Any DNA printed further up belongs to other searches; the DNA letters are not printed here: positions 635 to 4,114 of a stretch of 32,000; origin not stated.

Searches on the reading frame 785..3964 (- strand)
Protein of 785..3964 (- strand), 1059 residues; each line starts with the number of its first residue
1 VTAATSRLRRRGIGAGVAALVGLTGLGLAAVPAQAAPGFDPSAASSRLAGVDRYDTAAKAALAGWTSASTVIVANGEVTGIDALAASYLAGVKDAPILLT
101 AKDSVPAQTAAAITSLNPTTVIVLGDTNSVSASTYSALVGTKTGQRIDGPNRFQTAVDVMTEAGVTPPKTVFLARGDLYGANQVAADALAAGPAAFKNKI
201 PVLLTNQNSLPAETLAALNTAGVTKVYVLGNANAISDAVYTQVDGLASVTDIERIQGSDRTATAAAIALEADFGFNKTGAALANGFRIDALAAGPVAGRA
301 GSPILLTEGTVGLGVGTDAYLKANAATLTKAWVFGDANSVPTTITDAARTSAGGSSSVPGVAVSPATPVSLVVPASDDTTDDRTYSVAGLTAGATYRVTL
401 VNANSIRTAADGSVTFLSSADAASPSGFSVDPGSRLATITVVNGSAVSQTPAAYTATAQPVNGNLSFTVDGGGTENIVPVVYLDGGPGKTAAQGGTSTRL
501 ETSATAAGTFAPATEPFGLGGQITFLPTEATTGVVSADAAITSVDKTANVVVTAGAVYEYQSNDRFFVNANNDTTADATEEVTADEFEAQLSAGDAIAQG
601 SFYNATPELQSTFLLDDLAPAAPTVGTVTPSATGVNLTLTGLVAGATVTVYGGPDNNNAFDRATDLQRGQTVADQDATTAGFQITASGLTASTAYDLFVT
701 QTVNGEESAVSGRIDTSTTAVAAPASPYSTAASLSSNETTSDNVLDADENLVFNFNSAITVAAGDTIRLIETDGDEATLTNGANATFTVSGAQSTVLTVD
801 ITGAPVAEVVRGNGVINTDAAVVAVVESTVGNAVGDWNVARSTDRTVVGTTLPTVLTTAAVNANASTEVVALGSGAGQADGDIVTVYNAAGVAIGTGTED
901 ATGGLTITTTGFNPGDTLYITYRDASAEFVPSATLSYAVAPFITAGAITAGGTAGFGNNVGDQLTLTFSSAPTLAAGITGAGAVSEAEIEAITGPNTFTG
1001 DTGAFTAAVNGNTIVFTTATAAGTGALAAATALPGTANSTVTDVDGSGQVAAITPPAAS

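Call 8: search_protein_families(library=pfam, proteins=[window:785-3964:-], max_evalue=0.01)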
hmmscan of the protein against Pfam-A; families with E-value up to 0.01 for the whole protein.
window:785-3964:- (1059 aa): 1 family
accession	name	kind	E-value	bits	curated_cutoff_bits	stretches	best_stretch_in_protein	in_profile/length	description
PF04122.17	CW_binding_2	-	9.4e-44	148.3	24.9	3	47-134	1-72/73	Cell wall binding domain 2 (CWB2)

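Call 9: find_related_loci(query=window:785-3964:-, collection=genome_contigs, flank=6000)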
Query window:785-3964:- (1059 aa) in genome_contigs; peptide patterns used: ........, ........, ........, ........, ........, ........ (x = any residue, [..] = any of these).
272 stretches matched a pattern, but none encodes a relative of the query by tblastn (E <= 1e-3).
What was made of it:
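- Tried and rejected: The scan with the surface protein found no locus (call 9).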

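Call 10: find_homologous_proteins(query=window:785-3964:-, max_evalue=1e-10)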
Query window:785-3964:- (1059 aa): 798 proteins with E <= 1e-10 among 8000 candidates; the best 120 are listed.
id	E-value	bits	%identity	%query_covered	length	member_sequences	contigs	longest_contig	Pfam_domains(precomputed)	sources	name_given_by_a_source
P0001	0.0e+0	2139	100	100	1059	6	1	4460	PF04122.18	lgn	-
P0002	6.1e-246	837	58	80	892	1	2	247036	PF04122.18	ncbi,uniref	ncbi:cell wall-binding repeat-containing protein [Kineococcus sp. TBRC 1896]|uniref:Cell wall-bindin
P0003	2.6e-239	815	71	59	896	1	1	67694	PF04122.18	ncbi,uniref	ncbi:beta strand repeat-containing protein [Kineococcus sp. SYSU DK002]|uniref:beta strand repeat-co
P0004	9.8e-225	767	57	80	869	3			PF04122.18,PF00041.28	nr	nr:cell wall-binding repeat-containing protein [Kineococcus aurantiacus]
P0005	2.4e-224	766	71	54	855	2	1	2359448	PF04122.18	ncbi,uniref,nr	ncbi:putative cell wall-binding protein [Kineococcus radiotolerans]|uniref:Putative cell wall-bindin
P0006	1.3e-219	750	54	86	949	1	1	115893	PF04122.18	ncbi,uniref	ncbi:cell wall-binding repeat-containing protein [Kineococcus sp. LSe6-4]|uniref:Cell wall-binding r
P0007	2.9e-152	527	56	56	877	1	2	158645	PF04122.18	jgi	jgi:putative cell wall-binding protein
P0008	1.3e-136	475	46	73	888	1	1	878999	PF04122.18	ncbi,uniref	ncbi:beta strand repeat-containing protein [Kineococcus sp. GCM10028916]|uniref:beta strand repeat-c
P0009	5.4e-131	457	45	73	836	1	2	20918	PF04122.18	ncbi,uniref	ncbi:hypothetical protein GCM10027586_12050 [Kineococcus gypseus]|uniref:cell wall-binding repeat-co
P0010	7.2e-127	443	51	56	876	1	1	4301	PF04122.18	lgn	-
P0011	1.1e-126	443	51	56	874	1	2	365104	PF04122.18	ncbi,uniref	ncbi:cell wall-binding repeat-containing protein [Kineococcus endophyticus]|uniref:Cell wall-binding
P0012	1.2e-126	442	45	68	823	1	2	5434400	PF04122.18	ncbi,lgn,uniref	ncbi:cell wall-binding repeat-containing protein [Kineococcus sp. NBC_00420]|uniref:cell wall-bindin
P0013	1.1e-124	436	46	67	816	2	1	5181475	PF04122.18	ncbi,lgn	-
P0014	1.2e-120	423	43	76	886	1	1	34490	PF04122.18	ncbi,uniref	ncbi:beta strand repeat-containing protein [Kineococcus sp. SYSU DK005]|uniref:beta strand repeat-co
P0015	7.4e-116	407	41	76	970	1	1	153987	PF04122.18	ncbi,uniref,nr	ncbi:putative cell wall-binding protein [Kineococcus xinjiangensis]|uniref:Putative cell wall-bindin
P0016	9.4e-112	393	42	75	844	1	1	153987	PF04122.18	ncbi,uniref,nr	ncbi:putative cell wall-binding protein [Kineococcus xinjiangensis]|uniref:Putative cell wall-bindin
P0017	1.5e-108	383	41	84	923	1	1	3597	PF04122.18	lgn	-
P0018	1.3e-100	356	40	71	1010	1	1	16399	PF04122.18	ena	-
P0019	2.7e-98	349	40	80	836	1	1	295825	PF04122.18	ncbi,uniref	ncbi:cell wall-binding repeat-containing protein [Kineococcus sp. NPDC059986]|uniref:cell wall-bindi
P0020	5.2e-98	348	42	66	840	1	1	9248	PF04122.18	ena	-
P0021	7.6e-97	344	57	34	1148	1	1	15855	PF04122.18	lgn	-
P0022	9.6e-97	343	40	76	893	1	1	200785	PF04122.18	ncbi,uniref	ncbi:cell wall-binding repeat-containing protein [Kineococcus sp. SYSU DK001]|uniref:cell wall-bindi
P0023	1.2e-95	340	45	58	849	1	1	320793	PF04122.18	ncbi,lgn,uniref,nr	ncbi:cell wall-binding repeat-containing protein [Kineococcus rhizosphaerae]|uniref:Putative cell wa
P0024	6.1e-95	337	40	75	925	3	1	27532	PF04122.18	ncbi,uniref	ncbi:cell wall-binding repeat-containing protein [Kineococcus siccus]|uniref:cell wall-binding repea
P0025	3.7e-94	335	41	67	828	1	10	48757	PF04122.18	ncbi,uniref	ncbi:cell wall-binding repeat-containing protein [Kineococcus esterisolvens]|uniref:cell wall-bindin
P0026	8.1e-94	334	41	67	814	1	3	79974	PF04122.18,PF00041.28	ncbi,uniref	ncbi:cell wall-binding repeat-containing protein [Kineococcus auxinigenes]|uniref:cell wall-binding 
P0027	8.4e-94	334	38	75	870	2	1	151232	PF04122.18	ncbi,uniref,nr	ncbi:cell wall-binding repeat-containing protein [Kineococcus rubinsiae]|uniref:cell wall-binding re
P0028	1.1e-93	333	39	70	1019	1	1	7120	PF04122.18,PF00041.28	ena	-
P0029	2.9e-93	332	35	49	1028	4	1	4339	PF04122.18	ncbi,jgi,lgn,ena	-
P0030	6.4e-92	328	53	35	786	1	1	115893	PF04122.18,PF13753.13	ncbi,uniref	ncbi:cell wall-binding repeat-containing protein [Kineococcus sp. LSe6-4]|uniref:Cell wall-binding r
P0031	1.5e-91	326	39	77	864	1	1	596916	PF04122.18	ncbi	ncbi:hypothetical protein NUM3379_24570 [Kineococcus sp. NUM-3379]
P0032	1.4e-89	320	51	36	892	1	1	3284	PF04122.18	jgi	jgi:putative cell wall-binding protein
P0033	2.2e-88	316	37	72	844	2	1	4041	PF04122.18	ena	-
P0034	2.0e-87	313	37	79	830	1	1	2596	PF04122.18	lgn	-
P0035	6.3e-86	308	39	75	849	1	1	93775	PF04122.18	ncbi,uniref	ncbi:cell wall-binding repeat-containing protein [Kineococcus sp. SYSU DK003]|uniref:cell wall-bindi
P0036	1.8e-85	306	48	43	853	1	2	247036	PF04122.18,PF19078.7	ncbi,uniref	ncbi:cell wall-binding repeat-containing protein [Kineococcus sp. TBRC 1896]|uniref:Cell wall-bindin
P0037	3.2e-85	305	52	33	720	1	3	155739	PF04122.18,PF12006.14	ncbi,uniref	ncbi:DUF3500 domain-containing protein [Kineococcus arenarius]|uniref:DUF3500 domain-containing prot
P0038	4.9e-85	305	56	31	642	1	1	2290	PF04122.18,PF12006.14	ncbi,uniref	ncbi:cell wall-binding repeat-containing protein, partial [Kineococcus glutinatus]|uniref:cell wall-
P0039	7.3e-85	304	54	32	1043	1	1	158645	PF04122.18,PF13753.13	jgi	jgi:putative cell wall-binding protein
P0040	1.1e-84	304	49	35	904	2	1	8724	PF04122.18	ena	-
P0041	3.2e-84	302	35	75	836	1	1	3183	PF04122.18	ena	-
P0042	3.3e-84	302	53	32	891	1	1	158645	PF04122.18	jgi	jgi:putative cell wall-binding protein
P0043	3.7e-84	302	42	57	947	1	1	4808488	PF04122.18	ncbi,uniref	ncbi:cell wall-binding repeat-containing protein [Kineococcus sp. DHX-1]|uniref:cell wall-binding re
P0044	1.6e-83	300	37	75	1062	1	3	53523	PF04122.18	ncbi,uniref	ncbi:cell wall-binding repeat-containing protein [Kineococcus arenarius]|uniref:cell wall-binding re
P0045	5.9e-83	298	38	80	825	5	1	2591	PF04122.18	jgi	-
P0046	1.1e-82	297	54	33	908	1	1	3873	PF04122.18,PF19078.7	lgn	-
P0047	2.1e-82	296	52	33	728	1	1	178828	PF04122.18,PF12006.14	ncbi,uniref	ncbi:DUF3500 domain-containing protein [Kineococcus arenarius]|uniref:DUF3500 domain-containing prot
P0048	6.7e-82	294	54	34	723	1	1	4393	PF04122.18,PF12006.14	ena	-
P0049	1.1e-81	294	48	36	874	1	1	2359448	PF01833.31,PF04122.18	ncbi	ncbi:IPT/TIG domain-containing protein, partial [Kineococcus radiotolerans]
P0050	1.3e-80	290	52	33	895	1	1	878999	PF04122.18,PF19078.7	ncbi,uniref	ncbi:cell wall-binding repeat-containing protein [Kineococcus sp. GCM10028916]|uniref:cell wall-bind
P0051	9.4e-80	287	38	67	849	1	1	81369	PF04122.18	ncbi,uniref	ncbi:cell wall-binding repeat-containing protein [Kineococcus arenarius]|uniref:cell wall-binding re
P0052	5.9e-78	281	40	67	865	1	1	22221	PF04122.18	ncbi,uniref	ncbi:cell wall-binding repeat-containing protein [Kineococcus sp. SYSU DK006]|uniref:cell wall-bindi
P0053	8.3e-78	281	50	32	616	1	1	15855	PF04122.18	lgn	-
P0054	8.7e-78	281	38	68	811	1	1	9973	PF04122.18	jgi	jgi:putative cell wall-binding protein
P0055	2.8e-77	279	36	70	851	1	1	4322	PF04122.18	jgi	jgi:putative cell wall-binding protein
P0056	1.3e-76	277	51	33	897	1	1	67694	PF04122.18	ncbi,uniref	ncbi:cell wall-binding repeat-containing protein [Kineococcus sp. SYSU DK002]|uniref:cell wall-bindi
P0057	7.0e-74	268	41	59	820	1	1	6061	PF04122.18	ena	-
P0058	2.5e-73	266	37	69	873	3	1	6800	PF04122.18,PF00041.28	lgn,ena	-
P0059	5.1e-73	265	52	33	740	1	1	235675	PF04122.18,PF12006.14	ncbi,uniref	ncbi:DUF3500 domain-containing protein [Kineococcus sp. SYSU DK003]|uniref:DUF3500 domain-containing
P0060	2.9e-72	262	36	67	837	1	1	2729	PF04122.18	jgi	-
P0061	3.0e-72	262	55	32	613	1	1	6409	PF04122.18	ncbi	ncbi:MAG: cell wall-binding repeat-containing protein, partial [Janthinobacterium lividum]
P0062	2.9e-70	256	39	56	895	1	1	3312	PF04122.18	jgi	jgi:putative cell wall-binding protein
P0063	3.2e-70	256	38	58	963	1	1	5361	PF04122.18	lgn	-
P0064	3.2e-68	249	34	72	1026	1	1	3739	PF04122.18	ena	-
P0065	3.1e-66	242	37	48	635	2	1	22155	PF04122.18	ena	-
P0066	3.5e-66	242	39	61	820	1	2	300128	PF04122.18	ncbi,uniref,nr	ncbi:cell wall-binding repeat-containing protein [Paenibacillus sp. TRM 82003]|uniref:cell wall-bind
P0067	6.9e-66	241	39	47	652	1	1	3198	PF04122.18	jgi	jgi:putative cell wall-binding protein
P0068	1.7e-64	237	33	72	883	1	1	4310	PF04122.18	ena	-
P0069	3.4e-64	236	39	55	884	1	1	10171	PF04122.18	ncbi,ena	-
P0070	1.7e-63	233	38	59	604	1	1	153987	PF04122.18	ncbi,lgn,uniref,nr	ncbi:putative cell wall binding repeat protein [Kineococcus xinjiangensis]|uniref:Putative cell wall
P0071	2.8e-59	219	35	76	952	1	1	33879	PF04122.18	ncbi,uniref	ncbi:cell wall-binding repeat-containing protein [Kineococcus sp. SYSU DK018]|uniref:cell wall-bindi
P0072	2.4e-58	216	48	34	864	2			PF04122.18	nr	nr:cell wall-binding repeat-containing protein [Kineococcus vitellinus]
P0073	1.4e-57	214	38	59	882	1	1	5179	PF04122.18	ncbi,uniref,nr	ncbi:cell wall-binding repeat-containing protein [Kineococcus indalonis]|uniref:cell wall-binding re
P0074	2.8e-57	213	33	72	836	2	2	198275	PF04122.18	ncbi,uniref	ncbi:cell wall-binding repeat-containing protein [Kineococcus terrestris]|uniref:cell wall-binding r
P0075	6.2e-56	208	30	80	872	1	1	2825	PF04122.18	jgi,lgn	-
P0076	1.0e-55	208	44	34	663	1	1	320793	PF04122.18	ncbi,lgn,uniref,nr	ncbi:cell wall-binding repeat-containing protein [Kineococcus rhizosphaerae]|uniref:Putative cell wa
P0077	2.3e-55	207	43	34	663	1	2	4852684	PF04122.18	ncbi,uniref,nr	ncbi:cell wall-binding repeat-containing protein [Kineococcus aurantiacus]|uniref:Putative cell wall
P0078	1.9e-52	197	45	31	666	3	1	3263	PF04122.18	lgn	-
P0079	1.3e-51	194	45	33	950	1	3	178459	PF04122.18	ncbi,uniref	ncbi:cell wall-binding repeat-containing protein [Kineococcus gynurae]|uniref:Cell wall-binding repe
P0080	1.5e-51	194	35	50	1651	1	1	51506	PF13229.13,PF07602.18,PF04122.18,PF00041.28,PF05048.20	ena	-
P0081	4.9e-51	192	44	30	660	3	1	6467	PF04122.18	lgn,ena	-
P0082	6.4e-51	192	36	60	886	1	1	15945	PF04122.18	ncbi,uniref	ncbi:cell wall-binding repeat-containing protein [Kineococcus glutinatus]|uniref:Cell wall binding r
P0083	6.9e-51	192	42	29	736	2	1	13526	PF13205.13,PF04122.18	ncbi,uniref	ncbi:cell wall-binding repeat-containing protein [Kineococcus sp. SYSU DK006]|uniref:cell wall-bindi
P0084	2.5e-50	190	33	71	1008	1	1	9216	PF04122.18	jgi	jgi:putative cell wall-binding protein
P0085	1.4e-49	187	42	25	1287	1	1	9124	PF00932.26,PF04122.18,PF03372.30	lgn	-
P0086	1.5e-49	187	49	25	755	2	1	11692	PF04122.18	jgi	jgi:hypothetical protein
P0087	2.1e-49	187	32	71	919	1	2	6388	PF04122.18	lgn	-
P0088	1.3e-47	181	33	54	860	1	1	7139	PF04122.18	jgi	jgi:putative cell wall-binding protein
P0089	3.0e-47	180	40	31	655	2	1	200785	PF04122.18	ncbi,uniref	ncbi:cell wall-binding repeat-containing protein [Kineococcus sp. SYSU DK001]|uniref:cell wall-bindi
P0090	8.5e-47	178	30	75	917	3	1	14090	PF04122.18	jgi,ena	-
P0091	4.0e-44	169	33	55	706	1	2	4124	PF04122.18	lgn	-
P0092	1.6e-43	167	30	82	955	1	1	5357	PF04122.18,PF00041.28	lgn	-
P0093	1.3e-42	164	34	56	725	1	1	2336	PF04122.18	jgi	jgi:putative cell wall-binding protein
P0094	1.7e-42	164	37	25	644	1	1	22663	PF10670.16,PF13715.13,PF02369.23,PF04122.18,PF17802.8,PF00775.28,PF13620.13,PF22904.4,PF17210.10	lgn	-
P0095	2.4e-42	163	31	75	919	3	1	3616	PF04122.18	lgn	-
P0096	4.6e-42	163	26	24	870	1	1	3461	PF04122.18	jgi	jgi:putative cell wall-binding protein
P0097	7.0e-42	162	41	27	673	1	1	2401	PF04122.18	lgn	-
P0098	1.6e-41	161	42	46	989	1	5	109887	PF01833.31,PF02369.23,PF04122.18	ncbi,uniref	ncbi:cell wall-binding repeat-containing protein [Kineococcus auxinigenes]|uniref:cell wall-binding 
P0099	2.2e-41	160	34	58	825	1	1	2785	PF04122.18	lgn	-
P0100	1.2e-40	158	33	56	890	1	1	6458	PF04122.18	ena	-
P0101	6.8e-40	155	37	40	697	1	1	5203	PF04122.18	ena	-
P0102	1.0e-39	155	32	23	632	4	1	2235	PF04122.18,PF04616.21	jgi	jgi:putative cell wall-binding protein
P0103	1.9e-39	154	31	71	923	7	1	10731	PF04122.18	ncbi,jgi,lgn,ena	-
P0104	5.1e-39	152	39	33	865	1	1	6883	PF04122.18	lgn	-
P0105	5.9e-39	152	34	45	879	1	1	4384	PF04122.18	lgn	-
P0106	8.6e-39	152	41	29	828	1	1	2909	PF04122.18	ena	-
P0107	2.0e-38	150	36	29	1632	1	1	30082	PF04122.18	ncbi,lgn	-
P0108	3.2e-37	146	40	27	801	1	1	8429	PF14224.12,PF04122.18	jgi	jgi:putative cell wall-binding protein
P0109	1.6e-36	144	38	29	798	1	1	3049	PF04122.18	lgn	-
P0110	2.0e-36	144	38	33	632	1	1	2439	PF04122.18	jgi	jgi:putative cell wall-binding protein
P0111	3.7e-36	143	39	29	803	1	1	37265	PF14224.12,PF04122.18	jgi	jgi:hypothetical protein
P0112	5.1e-36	143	37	30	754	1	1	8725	PF13418.13,PF24681.2,PF13854.13,PF13415.13,PF01833.31,PF04122.18,PF24981.2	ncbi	ncbi:MAG: hypothetical protein NVS3B12_28950 [Acidimicrobiales bacterium]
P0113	8.1e-36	142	40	30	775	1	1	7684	PF04122.18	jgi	jgi:putative cell wall-binding protein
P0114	1.2e-35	141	37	33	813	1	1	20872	PF04122.18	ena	-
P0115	1.8e-35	141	37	28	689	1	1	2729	PF04122.18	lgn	-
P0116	2.6e-35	140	35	29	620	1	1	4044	PF04122.18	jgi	jgi:putative cell wall-binding protein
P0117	3.0e-35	140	42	30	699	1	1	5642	PF04122.18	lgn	-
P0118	3.4e-35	140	38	32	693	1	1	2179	PF04122.18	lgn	-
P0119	7.0e-35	139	39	28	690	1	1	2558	PF04122.18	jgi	jgi:putative cell wall-binding protein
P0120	9.0e-35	138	39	21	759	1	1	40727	PF04122.18,PF00704.35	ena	-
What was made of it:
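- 785..3964 (-): Surface-protein gene (1059 aa): signal peptide, three N-terminal CWB2 cell-wall-binding repeats and a variable Thr/Ala-rich C-terminal part. GTG start at 3964, GGAGG ribosome-binding site at 3971-3975. Call 10: homologues are Kineococcus cell-wall-binding repeat proteins.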

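Call 11: find_encoding_contigs(protein=P0005, flank=4000, max_places=2)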
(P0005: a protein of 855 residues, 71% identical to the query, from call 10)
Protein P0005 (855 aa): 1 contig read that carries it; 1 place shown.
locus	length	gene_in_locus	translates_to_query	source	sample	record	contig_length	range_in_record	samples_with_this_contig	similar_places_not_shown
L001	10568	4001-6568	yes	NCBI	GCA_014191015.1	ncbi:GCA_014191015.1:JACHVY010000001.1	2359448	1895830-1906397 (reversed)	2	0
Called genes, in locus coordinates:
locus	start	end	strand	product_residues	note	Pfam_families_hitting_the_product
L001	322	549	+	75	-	-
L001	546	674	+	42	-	-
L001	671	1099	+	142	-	-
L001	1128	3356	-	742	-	PF00990:GGDEF, PF00563:EAL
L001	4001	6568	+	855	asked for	PF04122:CW_binding_2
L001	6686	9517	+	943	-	-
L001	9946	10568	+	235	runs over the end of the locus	PF12787:EcsC (weak)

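Call 12: find_encoding_contigs(protein=P0003, flank=4000, max_places=2)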
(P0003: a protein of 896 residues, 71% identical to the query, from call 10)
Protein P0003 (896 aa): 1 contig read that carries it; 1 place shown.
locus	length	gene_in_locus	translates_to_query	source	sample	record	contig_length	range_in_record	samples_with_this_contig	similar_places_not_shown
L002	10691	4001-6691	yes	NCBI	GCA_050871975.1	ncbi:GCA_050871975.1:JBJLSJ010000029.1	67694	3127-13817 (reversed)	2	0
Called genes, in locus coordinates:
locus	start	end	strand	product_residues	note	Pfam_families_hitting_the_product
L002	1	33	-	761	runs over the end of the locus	PF00990:GGDEF, PF00563:EAL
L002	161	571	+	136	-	PF00313:CSD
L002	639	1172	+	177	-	PF13527:Acetyltransf_9, PF00583:Acetyltransf_1 (weak)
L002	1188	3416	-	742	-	PF00990:GGDEF, PF00563:EAL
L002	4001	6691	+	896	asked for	PF04122:CW_binding_2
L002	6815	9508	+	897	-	PF04122:CW_binding_2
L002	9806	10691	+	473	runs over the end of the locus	PF09852:DUF2079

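Call 13: find_encoding_contigs(protein=P0002, flank=4000, max_places=2)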
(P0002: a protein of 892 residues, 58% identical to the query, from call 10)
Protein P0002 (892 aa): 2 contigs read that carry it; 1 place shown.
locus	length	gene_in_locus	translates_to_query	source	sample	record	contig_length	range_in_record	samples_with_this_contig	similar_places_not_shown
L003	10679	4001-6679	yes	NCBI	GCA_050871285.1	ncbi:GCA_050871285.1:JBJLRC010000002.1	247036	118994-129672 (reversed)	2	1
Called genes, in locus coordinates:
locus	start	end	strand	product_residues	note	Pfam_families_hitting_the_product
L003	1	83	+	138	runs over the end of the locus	PF00313:CSD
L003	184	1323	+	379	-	-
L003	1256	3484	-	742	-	PF00990:GGDEF, PF00563:EAL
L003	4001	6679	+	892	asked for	PF04122:CW_binding_2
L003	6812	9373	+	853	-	PF04122:CW_binding_2, PF19078:Big_12 (faint)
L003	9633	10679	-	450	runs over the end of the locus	PF02366:PMT (faint), PF13231:PMT_2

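Call 14: find_encoding_contigs(protein=P0006, flank=4000, max_places=2)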
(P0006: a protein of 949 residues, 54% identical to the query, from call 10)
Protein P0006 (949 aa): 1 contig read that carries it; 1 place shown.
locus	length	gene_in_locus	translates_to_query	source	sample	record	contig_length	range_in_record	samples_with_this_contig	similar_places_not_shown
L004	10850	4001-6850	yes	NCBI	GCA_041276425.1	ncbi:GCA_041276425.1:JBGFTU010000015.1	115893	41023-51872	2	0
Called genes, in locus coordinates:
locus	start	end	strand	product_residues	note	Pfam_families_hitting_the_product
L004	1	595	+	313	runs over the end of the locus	-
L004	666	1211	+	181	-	PF13527:Acetyltransf_9, PF00583:Acetyltransf_1, PF13673:Acetyltransf_10 (weak), PF13508:Acetyltransf_7 (weak)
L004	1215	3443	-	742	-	PF00990:GGDEF, PF00563:EAL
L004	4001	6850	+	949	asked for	PF04122:CW_binding_2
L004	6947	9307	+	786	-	PF04122:CW_binding_2, PF13753:SWM_repeat (weak)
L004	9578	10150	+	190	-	-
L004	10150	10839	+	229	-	PF08808:RES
